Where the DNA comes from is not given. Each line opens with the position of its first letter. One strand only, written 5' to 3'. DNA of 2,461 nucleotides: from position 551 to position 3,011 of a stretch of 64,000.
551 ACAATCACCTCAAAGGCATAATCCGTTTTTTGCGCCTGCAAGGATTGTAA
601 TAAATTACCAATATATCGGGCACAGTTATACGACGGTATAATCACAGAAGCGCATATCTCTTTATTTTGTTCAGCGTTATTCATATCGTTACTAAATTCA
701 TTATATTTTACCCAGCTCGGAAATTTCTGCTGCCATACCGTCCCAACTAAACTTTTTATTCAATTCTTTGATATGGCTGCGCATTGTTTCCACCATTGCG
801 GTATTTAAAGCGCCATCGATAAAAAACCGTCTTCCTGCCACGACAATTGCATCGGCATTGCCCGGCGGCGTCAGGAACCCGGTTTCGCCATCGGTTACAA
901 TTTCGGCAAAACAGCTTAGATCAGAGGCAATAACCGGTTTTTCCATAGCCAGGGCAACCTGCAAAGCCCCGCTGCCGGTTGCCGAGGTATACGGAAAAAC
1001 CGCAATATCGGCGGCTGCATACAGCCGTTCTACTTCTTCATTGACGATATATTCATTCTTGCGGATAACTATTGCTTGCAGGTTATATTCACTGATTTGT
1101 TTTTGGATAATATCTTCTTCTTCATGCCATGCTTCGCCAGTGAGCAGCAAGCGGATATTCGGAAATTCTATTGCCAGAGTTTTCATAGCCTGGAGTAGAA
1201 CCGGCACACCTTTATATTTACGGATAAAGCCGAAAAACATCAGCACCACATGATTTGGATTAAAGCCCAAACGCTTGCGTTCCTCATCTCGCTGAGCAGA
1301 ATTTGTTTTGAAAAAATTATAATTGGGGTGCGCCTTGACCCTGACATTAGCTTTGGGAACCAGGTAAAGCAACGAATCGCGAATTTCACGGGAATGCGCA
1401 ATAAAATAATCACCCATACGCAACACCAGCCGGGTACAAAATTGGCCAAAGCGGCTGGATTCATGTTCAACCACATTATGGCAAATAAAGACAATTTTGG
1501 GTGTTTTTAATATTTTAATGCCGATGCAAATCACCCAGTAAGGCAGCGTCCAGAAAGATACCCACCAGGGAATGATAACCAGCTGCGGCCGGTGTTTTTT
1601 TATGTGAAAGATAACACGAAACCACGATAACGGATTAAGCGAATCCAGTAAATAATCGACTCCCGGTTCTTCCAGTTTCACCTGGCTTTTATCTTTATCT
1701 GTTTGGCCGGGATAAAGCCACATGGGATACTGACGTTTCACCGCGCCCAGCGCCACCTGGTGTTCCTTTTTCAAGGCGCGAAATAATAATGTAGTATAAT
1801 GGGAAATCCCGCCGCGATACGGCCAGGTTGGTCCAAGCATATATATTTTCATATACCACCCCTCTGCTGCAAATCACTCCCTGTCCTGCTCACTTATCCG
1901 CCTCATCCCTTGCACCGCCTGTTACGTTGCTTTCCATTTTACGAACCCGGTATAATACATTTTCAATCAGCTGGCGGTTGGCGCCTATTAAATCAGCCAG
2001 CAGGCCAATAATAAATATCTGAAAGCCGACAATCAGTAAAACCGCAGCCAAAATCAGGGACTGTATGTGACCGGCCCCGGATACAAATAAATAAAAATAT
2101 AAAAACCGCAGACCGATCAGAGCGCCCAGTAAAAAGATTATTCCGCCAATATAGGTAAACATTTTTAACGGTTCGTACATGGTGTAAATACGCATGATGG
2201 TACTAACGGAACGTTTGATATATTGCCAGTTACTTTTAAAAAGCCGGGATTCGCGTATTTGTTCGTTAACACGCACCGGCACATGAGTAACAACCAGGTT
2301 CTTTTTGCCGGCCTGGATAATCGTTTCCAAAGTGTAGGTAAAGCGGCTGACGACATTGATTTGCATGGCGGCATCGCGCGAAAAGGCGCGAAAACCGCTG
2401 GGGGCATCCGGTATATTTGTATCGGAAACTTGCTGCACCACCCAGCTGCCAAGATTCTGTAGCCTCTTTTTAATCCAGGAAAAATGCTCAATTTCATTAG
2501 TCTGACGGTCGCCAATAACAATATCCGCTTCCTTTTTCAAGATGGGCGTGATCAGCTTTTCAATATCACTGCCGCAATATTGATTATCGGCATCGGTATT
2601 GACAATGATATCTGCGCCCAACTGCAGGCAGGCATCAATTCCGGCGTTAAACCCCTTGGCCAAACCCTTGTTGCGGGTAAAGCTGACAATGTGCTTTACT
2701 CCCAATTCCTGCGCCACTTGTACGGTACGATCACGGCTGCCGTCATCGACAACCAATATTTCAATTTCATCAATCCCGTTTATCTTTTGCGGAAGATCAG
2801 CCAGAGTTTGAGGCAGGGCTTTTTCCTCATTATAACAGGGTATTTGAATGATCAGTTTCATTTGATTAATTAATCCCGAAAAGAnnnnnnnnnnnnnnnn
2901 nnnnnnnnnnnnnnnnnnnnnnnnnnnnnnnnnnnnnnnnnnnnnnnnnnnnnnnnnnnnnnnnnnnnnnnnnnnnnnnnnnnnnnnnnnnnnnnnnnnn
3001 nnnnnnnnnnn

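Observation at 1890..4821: Three tandem GtrB-like GT2 paralogs; the middle one has lost the catalytic DxD motif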

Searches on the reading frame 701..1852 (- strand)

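Call 6: search_protein_families(library=ncbifam, proteins=[window:701-1852:-], max_evalue=0.001)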
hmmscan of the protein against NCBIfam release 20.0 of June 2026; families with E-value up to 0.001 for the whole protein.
window:701-1852:- (383 aa): 20 families
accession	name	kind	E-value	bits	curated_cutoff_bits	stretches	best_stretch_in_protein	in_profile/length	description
TIGR04063.1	stp3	hypoth_equivalog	1.7e-18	66.7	442.05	1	177-361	190-375/397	TIGR04063 family PEP-CTERM/XrtA system glycosyltransferase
TIGR02149.1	glgA_Coryne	subfamily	1.5e-16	60.6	302.4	1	145-378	143-384/391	glycogen synthase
TIGR03449.1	mycothiol_MshA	equivalog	1e-15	57.6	462.5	1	137-379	155-398/406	D-inositol-3-phosphate glycosyltransferase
TIGR03088.1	stp2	hypoth_equivalog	1.2e-15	57.5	409.05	1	139-378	129-367/374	TIGR03088 family PEP-CTERM/XrtA system glycosyltransferase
TIGR03999.1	thiol_BshA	equivalog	2.9e-14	52.8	273.7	1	141-363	139-355/375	N-acetyl-alpha-D-glucosaminyl L-malate synthase BshA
NF053787.1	GlcN_PG_synth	equivalog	5.4e-14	51.8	480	1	147-377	144-352/361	N-acetylglucosaminyl phosphatidylglycerol synthase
NF012028.0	PRK15484.1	subfamily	2.5e-13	49.9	618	1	166-377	159-371/380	lipopolysaccharide N-acetylglucosaminyltransferase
NF041876.1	EPS_EpsE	equivalog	1.7e-12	47.3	400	1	203-363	216-378/389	exopolysaccharide biosynthesis GT4 family glycosyltransferase EpsE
TIGR04047.1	MSMEG_0565_glyc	hypoth_equivalog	5.7e-11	42.1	259.85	1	171-376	163-366/373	MSMEG_0565 family glycosyltransferase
TIGR04157.1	glyco_rSAM_CFB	subfamily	3.5e-10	39.4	400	1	181-333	207-353/406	TIGR04157 family glycosyltransferase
NF038295.1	EPS_HpsP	equivalog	2.5e-09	36.7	550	1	184-377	190-380/388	hormogonium polysaccharide biosynthesis glycosyltransferase HpsP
NF047684.1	TeichurnBiosyTuaC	equivalog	3.3e-09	36.2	550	1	179-363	197-371/391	teichuronic acid biosynthesis protein TuaC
NF038229.1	Glyco4_Geo_Pelo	equivalog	4.6e-09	35.7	400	1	134-362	97-317/338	GPMC system family 4 glycosyltransferase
NF049988.1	MGlcDAGSynMgs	equivalog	6.6e-08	32.3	400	1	181-327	191-336/398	alpha-monoglucosyldiacylglycerol synthase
NF053513.1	Gtran_IagA_BgsA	equivalog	5.1e-07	29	460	1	177-324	137-279/333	LTA glycolipid anchor biosynthesis glycosyltransferase, IagA/BgsA family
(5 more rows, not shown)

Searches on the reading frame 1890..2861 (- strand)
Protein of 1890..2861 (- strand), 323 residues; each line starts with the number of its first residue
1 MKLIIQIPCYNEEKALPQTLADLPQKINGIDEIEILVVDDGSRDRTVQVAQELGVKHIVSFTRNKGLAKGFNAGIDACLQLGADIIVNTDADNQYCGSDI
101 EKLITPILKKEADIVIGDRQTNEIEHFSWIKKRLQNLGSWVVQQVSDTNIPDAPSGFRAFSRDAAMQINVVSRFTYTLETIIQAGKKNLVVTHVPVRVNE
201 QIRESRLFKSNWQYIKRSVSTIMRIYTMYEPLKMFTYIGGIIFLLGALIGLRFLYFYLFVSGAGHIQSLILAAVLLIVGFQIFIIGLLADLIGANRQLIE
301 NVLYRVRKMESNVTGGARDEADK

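Call 3: search_protein_families(library=pfam, proteins=[window:1890-2861:-], max_evalue=0.01)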
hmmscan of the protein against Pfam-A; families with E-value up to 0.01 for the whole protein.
window:1890-2861:- (323 aa): 2 families
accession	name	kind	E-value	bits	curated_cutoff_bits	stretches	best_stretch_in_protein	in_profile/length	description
PF00535.33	Glycos_transf_2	-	1e-28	100.8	23.3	1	7-166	4-165/168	Glycosyl transferase family 2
PF13641.12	Glyco_tranf_2_3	-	0.0061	17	27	1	5-115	5-119/230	Glycosyltransferase like family 2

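Call 6: search_protein_families(library=ncbifam, proteins=[window:1890-2861:-], max_evalue=0.001)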
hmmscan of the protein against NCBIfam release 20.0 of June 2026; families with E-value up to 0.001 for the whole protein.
window:1890-2861:- (323 aa): 18 families
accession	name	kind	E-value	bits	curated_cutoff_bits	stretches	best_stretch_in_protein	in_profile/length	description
TIGR04182.1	glyco_TIGR04182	equivalog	9.8e-38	130.2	325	1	4-295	3-285/293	S-layer glycoprotein N-glycosyltransferase AglJ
NF058614.1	PPMAGASynPpgS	equivalog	1e-20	74.2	370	1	5-198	4-196/226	polyprenyl-phospho-N-acetylgalactosaminyl synthase PpgS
NF047588.1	GlcsyltransPgfSStrep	equivalog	6e-20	71.7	500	1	1-293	1-288/308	glycosyltransferase PgfS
NF007986.1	PRK10714.1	equivalog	1.3e-18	67.1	529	1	2-294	7-295/316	undecaprenyl-phosphate 4-deoxy-4-formamido-L-arabinose transferase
NF041391.1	DPhHxTase_Halo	equivalog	2.8e-15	55.9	375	1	9-207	3-192/213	dolichyl-phosphate hexose transferase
TIGR04283.1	glyco_like_mftF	equivalog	2.1e-10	40.6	182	1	5-77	3-70/221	TIGR04283 family arsenosugar biosynthesis glycosyltransferase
TIGR03937.1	PgaC_IcaA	equivalog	3.4e-09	36.2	422.3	1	5-93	49-136/407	poly-beta-1,6-N-acetyl-D-glucosamine synthase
NF041875.1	EPS_EpsD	equivalog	8.4e-09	35.3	370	1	5-118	3-115/325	exopolysaccharide biosynthesis glycosyltransferase EpsD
NF007482.0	PRK10073.1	equivalog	4e-07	29.3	423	1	2-115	7-118/334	glycosyltransferase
TIGR04242.1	nodulat_NodC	equivalog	1.5e-06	27.4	550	1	6-140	53-187/395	chitooligosaccharide synthase NodC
NF010496.0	PRK13915.1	equivalog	8.3e-06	25.1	262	1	5-111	35-146/307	glucosyl-3-phosphoglycerate synthase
TIGR01556.1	rhamnosyltran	subfamily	8.8e-06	25.1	200.55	1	29-109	16-100/281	rhamnosyltransferase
NF038302.1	EPS_HpsE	equivalog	1.5e-05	24.1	300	1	2-53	2-54/307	hormogonium polysaccharide biosynthesis glycosyltransferase HpsE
TIGR03965.1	mycofact_glyco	equivalog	4.5e-05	22.5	280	1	5-92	78-164/467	mycofactocin biosynthesis glycosyltransferase MftF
NF050113.1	gal_furan_GlfT1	equivalog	8.4e-05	22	330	1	14-100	12-97/290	galactofuranosyltransferase GlfT1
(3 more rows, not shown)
